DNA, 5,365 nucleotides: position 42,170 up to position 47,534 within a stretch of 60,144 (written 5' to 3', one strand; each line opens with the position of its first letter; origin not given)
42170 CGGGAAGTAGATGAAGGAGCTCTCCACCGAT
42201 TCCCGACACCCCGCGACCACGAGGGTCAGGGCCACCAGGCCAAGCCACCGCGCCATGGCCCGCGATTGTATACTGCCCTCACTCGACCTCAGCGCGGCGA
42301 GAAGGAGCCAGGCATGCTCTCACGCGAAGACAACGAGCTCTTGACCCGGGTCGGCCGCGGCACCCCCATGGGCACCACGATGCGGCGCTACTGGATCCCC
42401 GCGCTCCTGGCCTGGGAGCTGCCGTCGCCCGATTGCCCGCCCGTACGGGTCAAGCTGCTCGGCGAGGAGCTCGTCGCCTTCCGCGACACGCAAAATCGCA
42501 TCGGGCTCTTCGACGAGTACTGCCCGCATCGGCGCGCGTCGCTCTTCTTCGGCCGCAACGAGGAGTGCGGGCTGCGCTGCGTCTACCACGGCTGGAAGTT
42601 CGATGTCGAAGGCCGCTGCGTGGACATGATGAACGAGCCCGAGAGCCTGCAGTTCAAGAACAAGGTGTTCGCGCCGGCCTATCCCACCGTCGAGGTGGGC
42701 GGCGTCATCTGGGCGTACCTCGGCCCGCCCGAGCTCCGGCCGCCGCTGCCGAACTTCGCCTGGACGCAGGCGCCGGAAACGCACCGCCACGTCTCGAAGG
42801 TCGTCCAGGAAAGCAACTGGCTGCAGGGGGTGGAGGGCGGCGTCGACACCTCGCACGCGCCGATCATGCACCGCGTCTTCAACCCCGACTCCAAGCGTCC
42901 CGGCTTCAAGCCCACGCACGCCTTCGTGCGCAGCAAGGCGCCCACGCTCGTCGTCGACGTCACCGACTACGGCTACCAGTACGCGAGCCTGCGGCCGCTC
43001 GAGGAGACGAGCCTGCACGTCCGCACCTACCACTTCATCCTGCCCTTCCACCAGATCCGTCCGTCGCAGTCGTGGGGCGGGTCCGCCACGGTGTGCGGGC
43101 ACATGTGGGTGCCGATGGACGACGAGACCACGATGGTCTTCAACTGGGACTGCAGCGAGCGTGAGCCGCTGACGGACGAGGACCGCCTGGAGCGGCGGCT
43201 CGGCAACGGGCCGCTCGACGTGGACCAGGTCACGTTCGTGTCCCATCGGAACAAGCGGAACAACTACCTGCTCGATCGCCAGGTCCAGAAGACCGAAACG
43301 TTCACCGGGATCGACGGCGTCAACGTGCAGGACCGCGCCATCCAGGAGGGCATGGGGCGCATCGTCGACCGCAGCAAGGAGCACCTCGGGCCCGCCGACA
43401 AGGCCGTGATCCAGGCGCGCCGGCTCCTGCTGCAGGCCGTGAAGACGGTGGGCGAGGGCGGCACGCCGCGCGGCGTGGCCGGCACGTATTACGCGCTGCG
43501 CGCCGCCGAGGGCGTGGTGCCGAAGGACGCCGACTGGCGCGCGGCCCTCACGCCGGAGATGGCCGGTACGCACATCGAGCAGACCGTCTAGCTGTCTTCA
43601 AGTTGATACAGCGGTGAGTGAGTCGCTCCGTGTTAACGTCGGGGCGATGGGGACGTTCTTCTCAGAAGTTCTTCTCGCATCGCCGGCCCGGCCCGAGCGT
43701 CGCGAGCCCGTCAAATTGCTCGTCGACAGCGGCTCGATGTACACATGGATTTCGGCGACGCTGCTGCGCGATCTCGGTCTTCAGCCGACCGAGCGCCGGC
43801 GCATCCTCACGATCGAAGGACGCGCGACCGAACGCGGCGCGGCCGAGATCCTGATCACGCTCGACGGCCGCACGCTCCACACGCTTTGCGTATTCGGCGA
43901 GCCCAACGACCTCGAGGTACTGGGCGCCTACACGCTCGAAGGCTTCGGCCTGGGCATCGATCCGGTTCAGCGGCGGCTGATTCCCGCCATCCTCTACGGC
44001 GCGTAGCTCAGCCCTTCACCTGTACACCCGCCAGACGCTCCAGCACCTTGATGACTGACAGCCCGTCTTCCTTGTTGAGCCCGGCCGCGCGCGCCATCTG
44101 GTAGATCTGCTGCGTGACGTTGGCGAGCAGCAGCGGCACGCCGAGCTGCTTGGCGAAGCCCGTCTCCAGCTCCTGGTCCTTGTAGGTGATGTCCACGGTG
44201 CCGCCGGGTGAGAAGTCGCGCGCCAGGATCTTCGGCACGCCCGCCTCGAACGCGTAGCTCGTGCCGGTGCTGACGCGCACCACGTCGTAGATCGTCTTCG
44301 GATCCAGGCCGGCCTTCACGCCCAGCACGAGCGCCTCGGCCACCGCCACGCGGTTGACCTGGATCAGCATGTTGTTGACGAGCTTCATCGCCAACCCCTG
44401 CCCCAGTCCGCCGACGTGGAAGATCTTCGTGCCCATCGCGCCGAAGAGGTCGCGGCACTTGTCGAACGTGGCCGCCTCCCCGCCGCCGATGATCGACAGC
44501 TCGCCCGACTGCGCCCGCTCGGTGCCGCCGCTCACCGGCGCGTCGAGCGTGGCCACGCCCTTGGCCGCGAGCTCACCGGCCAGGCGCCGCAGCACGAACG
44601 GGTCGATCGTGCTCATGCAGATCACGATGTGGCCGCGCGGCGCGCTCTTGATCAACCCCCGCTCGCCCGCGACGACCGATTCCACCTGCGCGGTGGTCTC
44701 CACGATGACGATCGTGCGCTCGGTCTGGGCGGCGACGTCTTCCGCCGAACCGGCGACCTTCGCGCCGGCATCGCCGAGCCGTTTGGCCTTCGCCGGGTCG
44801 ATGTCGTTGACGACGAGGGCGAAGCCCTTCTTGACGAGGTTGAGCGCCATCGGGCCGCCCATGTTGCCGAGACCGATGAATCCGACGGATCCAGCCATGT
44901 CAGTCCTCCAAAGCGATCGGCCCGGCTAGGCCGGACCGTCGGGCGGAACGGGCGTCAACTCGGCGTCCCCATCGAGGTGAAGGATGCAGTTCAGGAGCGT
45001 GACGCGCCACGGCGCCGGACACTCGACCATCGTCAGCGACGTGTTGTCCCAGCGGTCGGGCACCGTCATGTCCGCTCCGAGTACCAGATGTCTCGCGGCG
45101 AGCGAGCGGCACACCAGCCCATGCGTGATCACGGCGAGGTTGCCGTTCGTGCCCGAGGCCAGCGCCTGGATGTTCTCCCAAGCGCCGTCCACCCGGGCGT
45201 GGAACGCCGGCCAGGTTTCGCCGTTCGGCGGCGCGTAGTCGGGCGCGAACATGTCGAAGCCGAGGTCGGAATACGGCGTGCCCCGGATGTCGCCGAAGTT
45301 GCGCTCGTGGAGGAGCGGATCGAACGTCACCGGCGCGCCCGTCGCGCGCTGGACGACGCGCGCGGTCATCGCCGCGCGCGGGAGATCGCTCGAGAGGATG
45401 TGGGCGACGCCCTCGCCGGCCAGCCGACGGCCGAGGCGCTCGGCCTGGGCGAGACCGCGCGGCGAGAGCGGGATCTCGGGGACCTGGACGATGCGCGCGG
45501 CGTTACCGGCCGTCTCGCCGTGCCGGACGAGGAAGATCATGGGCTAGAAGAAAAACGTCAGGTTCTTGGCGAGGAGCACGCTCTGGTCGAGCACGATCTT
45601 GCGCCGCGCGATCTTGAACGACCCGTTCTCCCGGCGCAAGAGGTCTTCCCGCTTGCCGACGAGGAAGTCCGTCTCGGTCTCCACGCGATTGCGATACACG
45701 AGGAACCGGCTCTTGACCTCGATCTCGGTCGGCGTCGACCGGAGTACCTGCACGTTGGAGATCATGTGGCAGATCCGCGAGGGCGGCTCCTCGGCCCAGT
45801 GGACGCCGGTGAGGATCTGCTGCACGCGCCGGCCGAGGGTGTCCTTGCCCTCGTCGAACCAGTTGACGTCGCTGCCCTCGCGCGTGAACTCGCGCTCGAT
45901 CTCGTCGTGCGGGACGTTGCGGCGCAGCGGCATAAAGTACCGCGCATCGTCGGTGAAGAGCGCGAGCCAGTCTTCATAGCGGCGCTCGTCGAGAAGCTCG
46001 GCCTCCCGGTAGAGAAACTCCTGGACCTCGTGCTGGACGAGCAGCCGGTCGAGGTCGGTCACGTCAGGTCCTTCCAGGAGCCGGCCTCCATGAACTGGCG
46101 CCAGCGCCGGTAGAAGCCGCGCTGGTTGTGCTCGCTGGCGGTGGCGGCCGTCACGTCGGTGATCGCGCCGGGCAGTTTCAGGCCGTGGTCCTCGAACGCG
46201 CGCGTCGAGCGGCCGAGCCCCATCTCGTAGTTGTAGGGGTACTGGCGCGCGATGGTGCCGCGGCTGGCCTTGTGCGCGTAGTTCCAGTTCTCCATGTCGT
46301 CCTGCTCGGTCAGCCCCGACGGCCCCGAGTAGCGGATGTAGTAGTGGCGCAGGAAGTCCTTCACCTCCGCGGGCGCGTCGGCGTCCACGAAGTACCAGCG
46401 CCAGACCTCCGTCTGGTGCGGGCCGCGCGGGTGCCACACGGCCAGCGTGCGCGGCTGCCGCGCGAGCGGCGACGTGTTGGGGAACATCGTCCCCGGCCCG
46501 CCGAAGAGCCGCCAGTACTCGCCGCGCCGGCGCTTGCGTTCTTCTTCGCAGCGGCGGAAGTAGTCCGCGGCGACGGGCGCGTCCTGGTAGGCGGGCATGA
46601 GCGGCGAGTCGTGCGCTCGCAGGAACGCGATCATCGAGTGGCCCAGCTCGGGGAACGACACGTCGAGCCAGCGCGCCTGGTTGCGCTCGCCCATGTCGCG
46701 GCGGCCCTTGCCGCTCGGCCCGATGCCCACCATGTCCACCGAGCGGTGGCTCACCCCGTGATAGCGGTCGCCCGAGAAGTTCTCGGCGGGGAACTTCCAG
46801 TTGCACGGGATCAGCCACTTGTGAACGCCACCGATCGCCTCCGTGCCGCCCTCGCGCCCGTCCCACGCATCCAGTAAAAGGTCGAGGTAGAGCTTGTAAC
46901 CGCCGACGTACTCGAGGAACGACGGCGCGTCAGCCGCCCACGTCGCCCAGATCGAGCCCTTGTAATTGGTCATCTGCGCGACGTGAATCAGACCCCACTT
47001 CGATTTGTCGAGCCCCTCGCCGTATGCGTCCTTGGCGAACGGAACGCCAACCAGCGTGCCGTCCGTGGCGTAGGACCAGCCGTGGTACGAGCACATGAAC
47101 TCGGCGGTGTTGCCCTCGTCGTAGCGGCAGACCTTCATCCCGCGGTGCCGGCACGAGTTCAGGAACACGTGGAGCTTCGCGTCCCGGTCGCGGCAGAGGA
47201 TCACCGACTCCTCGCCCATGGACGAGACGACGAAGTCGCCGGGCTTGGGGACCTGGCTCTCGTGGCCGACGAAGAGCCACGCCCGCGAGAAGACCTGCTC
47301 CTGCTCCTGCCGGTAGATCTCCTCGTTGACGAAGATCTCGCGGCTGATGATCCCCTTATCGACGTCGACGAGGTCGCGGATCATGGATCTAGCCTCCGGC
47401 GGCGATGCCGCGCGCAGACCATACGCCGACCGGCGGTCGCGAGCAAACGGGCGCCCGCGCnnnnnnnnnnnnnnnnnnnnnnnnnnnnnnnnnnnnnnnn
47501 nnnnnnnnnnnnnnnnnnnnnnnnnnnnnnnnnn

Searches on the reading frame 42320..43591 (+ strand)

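Call 81: search_protein_families(library=pfam, proteins=[window:42320-43591:+], max_evalue=0.001)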
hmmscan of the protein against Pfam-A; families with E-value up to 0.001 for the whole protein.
window:42320-43591:+ (423 aa): 2 families
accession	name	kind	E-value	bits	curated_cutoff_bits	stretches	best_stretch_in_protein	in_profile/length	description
PF19301.5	LigXa_C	-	1.1e-43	150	27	1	132-410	1-285/304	LigXa C-terminal domain like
PF00355.32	Rieske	-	2e-16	60.1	20.3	1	25-106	2-81/88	Rieske [2Fe-2S] domain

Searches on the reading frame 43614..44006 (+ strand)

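Call 81: search_protein_families(library=pfam, proteins=[window:43614-44006:+], max_evalue=0.001)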
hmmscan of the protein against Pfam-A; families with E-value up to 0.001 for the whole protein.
window:43614-44006:+ (130 aa): 2 families
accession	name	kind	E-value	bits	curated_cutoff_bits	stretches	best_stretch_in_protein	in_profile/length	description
PF13650.11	Asp_protease_2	-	8.3e-06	26.9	24.3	1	32-76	9-56/90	Aspartyl protease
PF13975.11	gag-asp_proteas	-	3.3e-05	24.8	28.2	1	31-93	8-74/92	gag-polyprotein putative aspartyl protease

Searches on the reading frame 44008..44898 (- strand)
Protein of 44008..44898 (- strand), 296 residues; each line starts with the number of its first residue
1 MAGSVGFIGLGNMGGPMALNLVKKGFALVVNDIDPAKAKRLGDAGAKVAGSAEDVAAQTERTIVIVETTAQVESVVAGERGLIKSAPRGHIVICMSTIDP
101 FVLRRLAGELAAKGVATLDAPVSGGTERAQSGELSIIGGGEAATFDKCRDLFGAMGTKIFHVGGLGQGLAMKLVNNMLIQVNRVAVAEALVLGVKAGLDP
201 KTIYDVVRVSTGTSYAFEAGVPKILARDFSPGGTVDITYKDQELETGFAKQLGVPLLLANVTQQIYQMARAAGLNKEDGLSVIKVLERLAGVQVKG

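Call 4: search_protein_families(library=pfam, proteins=[window:44008-44898:-], max_evalue=0.01)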
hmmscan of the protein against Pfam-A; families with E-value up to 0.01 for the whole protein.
window:44008-44898:- (296 aa): 5 families
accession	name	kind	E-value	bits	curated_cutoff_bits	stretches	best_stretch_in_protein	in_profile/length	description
PF03446.21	NAD_binding_2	-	5.4e-46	157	21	1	5-163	2-161/161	NAD binding domain of 6-phosphogluconate dehydrogenase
PF14833.11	NAD_binding_11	-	9.5e-32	110.3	30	1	166-286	1-122/122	NAD-binding of NADP-dependent 3-hydroxyisobutyrate dehydrogenase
PF03807.23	F420_oxidored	-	1.6e-07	32.3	21.6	1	5-93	2-89/94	NADP oxidoreductase coenzyme F420-dependent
PF03721.20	UDPG_MGDP_dh_N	-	0.002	18.2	27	0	5-44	3-42/187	UDP-glucose/GDP-mannose dehydrogenase family, NAD binding domain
PF02737.24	3HCDH_N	-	0.0021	18.5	22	1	5-74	2-75/180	3-hydroxyacyl-CoA dehydrogenase, NAD binding domain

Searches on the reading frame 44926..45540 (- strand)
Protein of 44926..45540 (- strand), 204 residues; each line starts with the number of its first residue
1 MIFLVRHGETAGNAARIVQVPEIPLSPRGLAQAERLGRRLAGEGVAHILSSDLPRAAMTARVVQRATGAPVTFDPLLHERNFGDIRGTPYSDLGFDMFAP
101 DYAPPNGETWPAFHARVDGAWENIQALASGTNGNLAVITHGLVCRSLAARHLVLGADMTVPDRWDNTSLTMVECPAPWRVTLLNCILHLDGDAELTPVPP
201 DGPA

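Call 4: search_protein_families(library=pfam, proteins=[window:44926-45540:-], max_evalue=0.01)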
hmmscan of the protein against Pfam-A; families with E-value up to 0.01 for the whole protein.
window:44926-45540:- (204 aa): 2 families
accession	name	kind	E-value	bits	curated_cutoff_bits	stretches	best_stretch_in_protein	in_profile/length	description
PF00300.27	His_Phos_1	-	1.2e-38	133.1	21.7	1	2-174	1-181/194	Histidine phosphatase superfamily (branch 1)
PF13579.12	Glyco_trans_4_4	-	0.0043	17.8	29.7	1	11-83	36-103/158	Glycosyl transferase 4-like domain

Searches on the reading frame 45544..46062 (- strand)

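Call 4: search_protein_families(library=pfam, proteins=[window:45544-46062:-], max_evalue=0.01)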
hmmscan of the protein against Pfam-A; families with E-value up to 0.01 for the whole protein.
window:45544-46062:- (172 aa): 2 families
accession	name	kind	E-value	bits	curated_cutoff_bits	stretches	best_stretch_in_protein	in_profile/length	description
PF00866.24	Ring_hydroxyl_B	-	1.3e-41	142.4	27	1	19-163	1-142/144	Ring hydroxylating beta subunit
PF13577.12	SnoaL_4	-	3.3e-10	40.5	24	1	6-155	2-126/126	SnoaL-like domain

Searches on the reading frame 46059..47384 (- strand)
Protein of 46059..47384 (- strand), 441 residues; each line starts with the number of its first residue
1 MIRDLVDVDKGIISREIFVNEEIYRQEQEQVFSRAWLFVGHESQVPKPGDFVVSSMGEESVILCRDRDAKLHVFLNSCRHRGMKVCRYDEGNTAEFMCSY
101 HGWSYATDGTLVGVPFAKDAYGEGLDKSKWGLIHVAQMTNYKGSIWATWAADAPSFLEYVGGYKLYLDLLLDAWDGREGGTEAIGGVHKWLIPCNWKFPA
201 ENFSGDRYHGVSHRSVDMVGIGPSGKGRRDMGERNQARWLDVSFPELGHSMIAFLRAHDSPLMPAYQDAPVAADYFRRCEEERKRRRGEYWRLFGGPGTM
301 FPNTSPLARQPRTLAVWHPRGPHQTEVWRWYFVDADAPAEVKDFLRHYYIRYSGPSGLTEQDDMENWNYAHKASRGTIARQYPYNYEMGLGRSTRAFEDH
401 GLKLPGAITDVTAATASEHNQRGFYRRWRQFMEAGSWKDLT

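Call 4: search_protein_families(library=pfam, proteins=[window:46059-47384:-], max_evalue=0.01)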
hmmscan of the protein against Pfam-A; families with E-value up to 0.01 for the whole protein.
window:46059-47384:- (441 aa): 2 families
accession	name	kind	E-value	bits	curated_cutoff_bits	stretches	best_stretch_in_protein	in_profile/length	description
PF00355.32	Rieske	-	3.5e-17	62.5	20.3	1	36-118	2-82/88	Rieske [2Fe-2S] domain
PF00848.25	Ring_hydroxyl_A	-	3.2e-14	53.8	24.9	1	185-433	13-207/208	Ring hydroxylating alpha subunit (catalytic domain)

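Call 6: search_protein_families(library=ncbifam, proteins=[window:46059-47384:-], max_evalue=0.1)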
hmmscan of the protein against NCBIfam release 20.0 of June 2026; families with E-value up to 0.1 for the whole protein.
window:46059-47384:- (441 aa): 7 families
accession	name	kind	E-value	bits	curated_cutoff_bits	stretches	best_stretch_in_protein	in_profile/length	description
NF042946.1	3PPDioc_HcaE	equivalog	5.7e-117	391.5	830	1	2-440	5-437/450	3-phenylpropionate/cinnamic acid dioxygenase subunit alpha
TIGR03229.1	benzo_1_2_benA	equivalog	1.1e-39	136.6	780.95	1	13-212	16-213/433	benzoate 1,2-dioxygenase large subunit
TIGR03228.1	anthran_1_2_A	equivalog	3.1e-36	125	671.9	1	13-210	16-209/438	anthranilate 1,2-dioxygenase large subunit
NF041684.1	ant_diox_AndAc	equivalog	1.8e-35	122.3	750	1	9-209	19-217/418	anthranilate 1,2-dioxygenase large subunit AndAc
NF058607.1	GlBtMonoOxGbcA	equivalog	6.1e-31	107.3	670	1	15-168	35-184/420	glycine betaine monooxygenase oxygenase subunit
NF052579.1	BetMthstMoxSdmAMthl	equivalog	2e-06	27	600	1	38-115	19-95/351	4beta-methylsterol monooxygenase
NF010001.0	PRK13474.1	subfamily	0.069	12.5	154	0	74-115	103-142/178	cytochrome b6-f complex iron-sulfur subunit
